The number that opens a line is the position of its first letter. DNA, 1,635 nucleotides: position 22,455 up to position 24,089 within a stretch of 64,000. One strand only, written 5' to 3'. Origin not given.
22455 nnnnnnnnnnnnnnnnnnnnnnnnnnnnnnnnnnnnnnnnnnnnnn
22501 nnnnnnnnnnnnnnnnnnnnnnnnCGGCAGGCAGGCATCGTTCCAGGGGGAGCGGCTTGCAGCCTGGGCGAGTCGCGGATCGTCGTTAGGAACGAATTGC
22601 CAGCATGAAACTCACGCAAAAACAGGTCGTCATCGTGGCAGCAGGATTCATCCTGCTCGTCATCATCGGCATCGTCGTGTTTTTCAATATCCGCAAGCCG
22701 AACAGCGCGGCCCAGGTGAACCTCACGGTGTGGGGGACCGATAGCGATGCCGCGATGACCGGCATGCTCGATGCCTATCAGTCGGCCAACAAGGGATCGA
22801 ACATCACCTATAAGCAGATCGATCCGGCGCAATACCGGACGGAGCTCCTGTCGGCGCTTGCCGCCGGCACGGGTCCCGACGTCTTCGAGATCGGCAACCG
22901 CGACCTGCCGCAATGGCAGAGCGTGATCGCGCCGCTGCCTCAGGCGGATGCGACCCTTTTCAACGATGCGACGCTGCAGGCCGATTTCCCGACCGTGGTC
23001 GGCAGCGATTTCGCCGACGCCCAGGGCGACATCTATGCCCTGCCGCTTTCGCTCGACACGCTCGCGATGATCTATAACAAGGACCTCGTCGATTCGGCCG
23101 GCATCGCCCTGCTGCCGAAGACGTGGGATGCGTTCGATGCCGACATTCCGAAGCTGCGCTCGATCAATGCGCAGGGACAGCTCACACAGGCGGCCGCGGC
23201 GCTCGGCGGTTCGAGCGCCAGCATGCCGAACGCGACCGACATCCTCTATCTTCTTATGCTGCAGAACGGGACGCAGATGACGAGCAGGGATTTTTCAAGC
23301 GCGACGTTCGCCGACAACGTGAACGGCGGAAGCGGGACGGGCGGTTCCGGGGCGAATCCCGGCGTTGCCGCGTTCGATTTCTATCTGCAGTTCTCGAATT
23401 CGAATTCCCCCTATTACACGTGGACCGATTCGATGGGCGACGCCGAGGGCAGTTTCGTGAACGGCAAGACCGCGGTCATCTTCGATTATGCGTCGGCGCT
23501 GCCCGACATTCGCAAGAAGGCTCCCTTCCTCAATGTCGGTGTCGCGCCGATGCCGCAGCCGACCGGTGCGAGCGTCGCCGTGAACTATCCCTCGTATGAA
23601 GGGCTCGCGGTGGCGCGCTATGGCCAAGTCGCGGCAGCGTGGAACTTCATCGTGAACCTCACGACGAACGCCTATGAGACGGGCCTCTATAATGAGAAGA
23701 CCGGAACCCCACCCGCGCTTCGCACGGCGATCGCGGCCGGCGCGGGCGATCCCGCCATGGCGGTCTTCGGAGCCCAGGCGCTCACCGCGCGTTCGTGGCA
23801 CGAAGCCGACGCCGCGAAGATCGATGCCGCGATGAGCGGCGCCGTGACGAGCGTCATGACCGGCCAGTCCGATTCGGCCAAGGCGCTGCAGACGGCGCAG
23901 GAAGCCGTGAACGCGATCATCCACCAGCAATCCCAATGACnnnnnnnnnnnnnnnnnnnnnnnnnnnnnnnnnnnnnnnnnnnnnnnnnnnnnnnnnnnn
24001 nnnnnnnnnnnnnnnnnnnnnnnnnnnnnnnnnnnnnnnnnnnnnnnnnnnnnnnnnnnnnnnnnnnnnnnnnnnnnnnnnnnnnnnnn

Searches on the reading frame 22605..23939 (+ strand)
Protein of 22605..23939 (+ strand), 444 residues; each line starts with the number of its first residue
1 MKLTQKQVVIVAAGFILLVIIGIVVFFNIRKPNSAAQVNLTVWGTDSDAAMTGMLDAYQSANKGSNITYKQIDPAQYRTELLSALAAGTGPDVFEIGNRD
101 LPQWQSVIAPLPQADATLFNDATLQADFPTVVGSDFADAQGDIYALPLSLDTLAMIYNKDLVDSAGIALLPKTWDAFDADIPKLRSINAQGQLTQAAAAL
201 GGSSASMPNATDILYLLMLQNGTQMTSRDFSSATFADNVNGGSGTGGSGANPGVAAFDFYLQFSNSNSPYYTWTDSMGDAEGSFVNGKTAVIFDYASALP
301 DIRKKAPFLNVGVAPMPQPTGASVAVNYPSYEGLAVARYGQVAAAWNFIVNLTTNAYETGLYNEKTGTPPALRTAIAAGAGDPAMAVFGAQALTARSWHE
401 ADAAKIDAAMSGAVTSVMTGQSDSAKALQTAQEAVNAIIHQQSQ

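Call 28: search_protein_families(library=pfam, proteins=[window:22605-23939:+], max_evalue=0.001)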
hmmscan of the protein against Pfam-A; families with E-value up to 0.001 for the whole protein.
window:22605-23939:+ (444 aa): 1 family
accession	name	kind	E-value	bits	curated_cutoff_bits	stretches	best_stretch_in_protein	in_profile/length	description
PF01547.30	SBP_bac_1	-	3.2e-28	100.1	26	1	45-357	5-305/307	Bacterial extracellular solute-binding protein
